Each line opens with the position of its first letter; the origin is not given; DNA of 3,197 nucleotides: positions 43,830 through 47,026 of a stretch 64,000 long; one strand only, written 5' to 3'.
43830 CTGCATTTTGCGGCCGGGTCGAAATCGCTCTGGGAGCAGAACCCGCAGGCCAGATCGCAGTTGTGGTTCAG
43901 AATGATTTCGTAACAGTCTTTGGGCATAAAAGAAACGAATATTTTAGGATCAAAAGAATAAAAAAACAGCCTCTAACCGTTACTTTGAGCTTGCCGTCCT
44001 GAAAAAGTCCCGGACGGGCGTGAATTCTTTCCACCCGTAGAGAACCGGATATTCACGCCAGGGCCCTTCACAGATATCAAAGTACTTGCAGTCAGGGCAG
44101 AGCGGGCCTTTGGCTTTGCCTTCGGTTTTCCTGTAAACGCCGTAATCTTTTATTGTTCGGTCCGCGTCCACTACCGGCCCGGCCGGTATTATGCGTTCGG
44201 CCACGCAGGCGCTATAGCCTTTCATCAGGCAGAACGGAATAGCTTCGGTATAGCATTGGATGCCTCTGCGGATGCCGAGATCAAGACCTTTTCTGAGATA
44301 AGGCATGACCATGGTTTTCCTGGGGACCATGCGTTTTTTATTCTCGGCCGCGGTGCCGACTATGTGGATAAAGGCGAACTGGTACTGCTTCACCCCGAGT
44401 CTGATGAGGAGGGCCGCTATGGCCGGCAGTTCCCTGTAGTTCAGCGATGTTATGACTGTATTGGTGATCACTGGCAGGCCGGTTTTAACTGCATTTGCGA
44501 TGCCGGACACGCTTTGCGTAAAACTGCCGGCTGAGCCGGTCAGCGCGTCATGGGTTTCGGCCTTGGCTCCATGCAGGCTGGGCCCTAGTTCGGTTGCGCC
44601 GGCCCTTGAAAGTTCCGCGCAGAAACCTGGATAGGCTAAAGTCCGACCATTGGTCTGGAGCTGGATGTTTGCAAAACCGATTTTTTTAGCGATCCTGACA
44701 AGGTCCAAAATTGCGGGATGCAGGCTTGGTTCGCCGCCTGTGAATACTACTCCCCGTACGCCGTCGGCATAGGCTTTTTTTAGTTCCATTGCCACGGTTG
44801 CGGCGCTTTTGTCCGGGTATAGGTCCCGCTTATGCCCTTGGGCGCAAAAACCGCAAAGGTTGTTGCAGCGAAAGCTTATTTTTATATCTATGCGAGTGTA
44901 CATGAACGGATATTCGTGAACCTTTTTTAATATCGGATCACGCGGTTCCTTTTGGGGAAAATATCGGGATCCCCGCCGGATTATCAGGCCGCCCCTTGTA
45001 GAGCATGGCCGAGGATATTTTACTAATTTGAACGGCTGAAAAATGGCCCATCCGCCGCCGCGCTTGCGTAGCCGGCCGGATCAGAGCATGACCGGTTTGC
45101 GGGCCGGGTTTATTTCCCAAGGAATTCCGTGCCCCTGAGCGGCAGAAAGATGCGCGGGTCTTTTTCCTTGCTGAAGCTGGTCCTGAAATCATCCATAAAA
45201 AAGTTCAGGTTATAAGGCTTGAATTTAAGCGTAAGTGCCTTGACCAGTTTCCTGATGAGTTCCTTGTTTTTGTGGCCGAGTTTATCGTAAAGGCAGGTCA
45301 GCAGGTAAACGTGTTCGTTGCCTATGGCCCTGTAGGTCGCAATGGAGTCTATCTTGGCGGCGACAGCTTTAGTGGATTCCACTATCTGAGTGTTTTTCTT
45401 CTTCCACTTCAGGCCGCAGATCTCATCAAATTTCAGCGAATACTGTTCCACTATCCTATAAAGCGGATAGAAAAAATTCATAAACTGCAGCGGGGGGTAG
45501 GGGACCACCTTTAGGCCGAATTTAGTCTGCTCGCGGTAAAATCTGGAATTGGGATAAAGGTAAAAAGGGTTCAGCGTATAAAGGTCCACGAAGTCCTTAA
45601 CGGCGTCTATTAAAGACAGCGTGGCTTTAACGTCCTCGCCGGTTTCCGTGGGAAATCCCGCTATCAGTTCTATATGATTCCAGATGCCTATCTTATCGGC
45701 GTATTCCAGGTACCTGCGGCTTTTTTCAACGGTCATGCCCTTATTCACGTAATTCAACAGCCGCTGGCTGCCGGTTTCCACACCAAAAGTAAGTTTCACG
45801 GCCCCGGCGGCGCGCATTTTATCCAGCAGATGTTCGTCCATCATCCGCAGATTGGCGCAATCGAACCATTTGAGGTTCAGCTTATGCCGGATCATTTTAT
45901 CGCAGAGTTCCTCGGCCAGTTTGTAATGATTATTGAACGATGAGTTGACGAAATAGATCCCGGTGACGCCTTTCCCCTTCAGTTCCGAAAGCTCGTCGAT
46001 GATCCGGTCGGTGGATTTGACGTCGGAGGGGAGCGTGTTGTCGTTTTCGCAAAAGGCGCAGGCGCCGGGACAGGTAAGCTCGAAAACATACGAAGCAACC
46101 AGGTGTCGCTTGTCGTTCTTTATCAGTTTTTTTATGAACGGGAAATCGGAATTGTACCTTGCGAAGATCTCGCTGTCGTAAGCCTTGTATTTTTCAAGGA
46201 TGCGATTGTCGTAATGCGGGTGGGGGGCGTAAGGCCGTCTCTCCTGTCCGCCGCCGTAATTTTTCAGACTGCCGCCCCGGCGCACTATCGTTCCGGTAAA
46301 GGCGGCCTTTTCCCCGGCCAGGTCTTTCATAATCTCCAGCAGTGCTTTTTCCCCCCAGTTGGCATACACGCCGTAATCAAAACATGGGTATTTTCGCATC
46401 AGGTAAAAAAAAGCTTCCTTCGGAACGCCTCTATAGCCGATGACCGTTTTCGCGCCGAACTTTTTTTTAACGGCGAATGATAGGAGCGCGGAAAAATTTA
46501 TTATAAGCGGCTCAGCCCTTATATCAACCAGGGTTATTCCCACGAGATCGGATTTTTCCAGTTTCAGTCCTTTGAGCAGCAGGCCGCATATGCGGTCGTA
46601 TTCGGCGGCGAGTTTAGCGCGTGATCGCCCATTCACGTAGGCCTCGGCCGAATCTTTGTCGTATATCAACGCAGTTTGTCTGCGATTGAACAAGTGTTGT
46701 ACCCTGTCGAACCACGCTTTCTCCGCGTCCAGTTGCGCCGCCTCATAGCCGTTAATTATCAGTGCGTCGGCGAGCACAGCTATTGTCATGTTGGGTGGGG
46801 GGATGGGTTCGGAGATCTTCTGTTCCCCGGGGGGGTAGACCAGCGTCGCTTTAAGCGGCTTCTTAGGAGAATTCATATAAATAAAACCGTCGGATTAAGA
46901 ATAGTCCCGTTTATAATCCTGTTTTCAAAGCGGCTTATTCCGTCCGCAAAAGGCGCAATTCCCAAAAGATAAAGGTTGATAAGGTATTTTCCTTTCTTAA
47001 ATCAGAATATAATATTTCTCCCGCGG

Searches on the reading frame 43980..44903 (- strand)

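Call 14: search_protein_families(library=ncbifam, proteins=[window:43980-44903:-], max_evalue=0.00001)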
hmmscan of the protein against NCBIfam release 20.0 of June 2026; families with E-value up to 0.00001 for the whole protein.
window:43980-44903:- (307 aa): 36 families (the best 25 are shown)
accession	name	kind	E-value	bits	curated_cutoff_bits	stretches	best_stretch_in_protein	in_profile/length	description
NF038332.1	rSAM_rare_HxsC4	exception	6.2e-38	130.8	500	1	3-226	14-243/335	radical SAM protein HxsC4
TIGR03977.1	rSAM_pair_HxsC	equivalog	1.4e-27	96.4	267.9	1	12-237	34-263/292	His-Xaa-Ser system radical SAM maturase HxsC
TIGR04466.1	rSAM_BlsE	equivalog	2.2e-24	86.5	400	1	7-181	7-177/327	cytosylglucuronate decarboxylase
TIGR04545.1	rSAM_ahbD_hemeb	equivalog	1.1e-22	81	500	1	9-193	6-189/339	heme b synthase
TIGR04053.2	TIGR04053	equivalog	1.1e-22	80.8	395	1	37-203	45-210/366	TIGR04053 family radical SAM/SPASM domain-containing protein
TIGR02668.1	moaA_archaeal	equivalog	9.4e-21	74.1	325.25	1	5-183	12-190/303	GTP 3',8-cyclase MoaA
TIGR04055.1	rSAM_NirJ2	equivalog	4.4e-20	72.5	500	1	11-192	8-187/326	putative heme d1 biosynthesis radical SAM protein NirJ2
TIGR02666.1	moaA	equivalog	1.2e-19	70.4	284.05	1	7-197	14-211/336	GTP 3',8-cyclase MoaA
TIGR04051.1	rSAM_NirJ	equivalog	3e-19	69.2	515.45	1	12-192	11-189/354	heme d1 biosynthesis radical SAM protein NirJ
TIGR04251.1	SCM_rSAM_ScmF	equivalog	2.2e-18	66.8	400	1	13-180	14-183/353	SynChlorMet cassette radical SAM/SPASM protein ScmF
NF001199.0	PRK00164.2-1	equivalog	3.7e-18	65.7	231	1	5-165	14-174/308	GTP 3',8-cyclase MoaA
TIGR04054.1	rSAM_NirJ1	equivalog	3.8e-18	65.3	650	1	10-216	43-242/387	putative heme d1 biosynthesis radical SAM protein NirJ1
TIGR04347.1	pseudo_SAM_Halo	equivalog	6e-18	65.3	525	1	10-183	45-216/390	TIGR04347 family pseudo-SAM/SPASM protein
TIGR04303.1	GeoRSP_rSAM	equivalog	7e-18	65.3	400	1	7-190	9-188/325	GeoRSP system radical SAM/SPASM protein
TIGR02109.1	PQQ_syn_pqqE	equivalog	2.5e-17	62.8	381.35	1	7-199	11-202/358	pyrroloquinoline quinone biosynthesis protein PqqE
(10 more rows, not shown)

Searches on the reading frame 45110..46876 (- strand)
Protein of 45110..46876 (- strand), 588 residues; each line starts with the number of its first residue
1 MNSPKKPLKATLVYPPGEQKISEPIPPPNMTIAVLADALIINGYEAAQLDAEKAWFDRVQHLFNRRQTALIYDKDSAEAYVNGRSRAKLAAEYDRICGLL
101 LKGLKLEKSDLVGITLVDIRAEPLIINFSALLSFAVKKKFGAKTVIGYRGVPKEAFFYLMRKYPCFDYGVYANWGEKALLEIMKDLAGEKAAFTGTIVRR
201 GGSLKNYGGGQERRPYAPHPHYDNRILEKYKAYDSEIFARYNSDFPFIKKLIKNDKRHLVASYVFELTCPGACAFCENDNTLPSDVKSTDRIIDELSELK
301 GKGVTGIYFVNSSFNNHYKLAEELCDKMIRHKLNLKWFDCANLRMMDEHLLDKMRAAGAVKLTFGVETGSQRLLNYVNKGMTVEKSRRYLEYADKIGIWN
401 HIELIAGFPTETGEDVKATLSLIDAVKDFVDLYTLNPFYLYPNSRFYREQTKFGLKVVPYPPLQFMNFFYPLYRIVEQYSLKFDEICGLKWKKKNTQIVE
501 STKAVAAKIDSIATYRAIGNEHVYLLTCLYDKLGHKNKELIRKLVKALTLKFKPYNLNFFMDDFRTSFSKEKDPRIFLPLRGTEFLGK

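Call 14: search_protein_families(library=ncbifam, proteins=[window:45110-46876:-], max_evalue=0.00001)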
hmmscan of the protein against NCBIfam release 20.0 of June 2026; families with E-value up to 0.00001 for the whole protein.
window:45110-46876:- (588 aa): 16 families
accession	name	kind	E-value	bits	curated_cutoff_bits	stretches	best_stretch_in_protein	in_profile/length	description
TIGR04479.1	bcpD_PhpK_rSAM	subfamily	6.7e-27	94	600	1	268-456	249-437/504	PhpK family radical SAM P-methyltransferase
NF050148.1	rSAM_ApyD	equivalog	5.6e-21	74.6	750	1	269-425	208-365/645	RiPP biosynthesis radical SAM protein ApyD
TIGR03471.1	HpnJ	equivalog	2.2e-20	73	577.6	1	244-427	182-366/472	hopanoid biosynthesis associated radical SAM protein HpnJ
TIGR03975.1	rSAM_ocin_1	subfamily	1e-16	60.6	281.85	1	272-507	277-506/606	RiPP maturation radical SAM C-methyltransferase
TIGR04014.1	B12_SAM_MJ_0865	equivalog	6.1e-16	58.2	360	1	268-426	168-336/434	methyl-coenzyme M reductase glutamine C-methyltransferase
NF038361.1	rSAM_Sden_1168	equivalog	1.1e-12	47.3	575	1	266-425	288-450/560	Sden_1168 family B12-binding radical SAM P-methyltransferase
TIGR02026.1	BchE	equivalog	1.9e-12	46.9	481.35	1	260-450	194-387/497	magnesium-protoporphyrin IX monomethyl ester anaerobic oxidative cyclase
TIGR04072.2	rSAM_ladder_B12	equivalog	8.7e-12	44.4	360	1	269-431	189-354/443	lipid biosynthesis B12-binding/radical SAM protein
TIGR04013.1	B12_SAM_MJ_1487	hypoth_equivalog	4.4e-11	42.2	251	1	361-426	268-333/382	TIGR04013 family B12-binding domain/radical SAM domain-containing protein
NF033070.1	rSAM_AprD4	equivalog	4.7e-11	42.2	500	1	268-423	204-363/456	AprD4 family radical SAM diol-dehydratase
TIGR03960.1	rSAM_fuse_unch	hypoth_equivalog_domain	9.9e-11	40.8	462.3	1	269-428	262-426/605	TIGR03960 family B12-binding radical SAM protein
TIGR04385.1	B12_rSAM_cofa1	equivalog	4.7e-10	39.3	450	1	120-429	78-367/438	B12 lower ligand biosynthesis radical SAM protein BzaD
TIGR04295.1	B12_rSAM_oligo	hypoth_equivalog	5.7e-08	31.9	400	1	268-401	208-338/422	TIGR04295 family B12-binding domain-containing radical SAM protein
TIGR01574.1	miaB-methiolase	equivalog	1.5e-06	27.5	355.3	1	244-427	128-326/437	tRNA (N6-isopentenyl adenosine(37)-C2)-methylthiotransferase MiaB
TIGR04367.1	HpnR_B12_rSAM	equivalog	7.1e-06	24.8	650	1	260-407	186-334/490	hopanoid C-3 methylase HpnR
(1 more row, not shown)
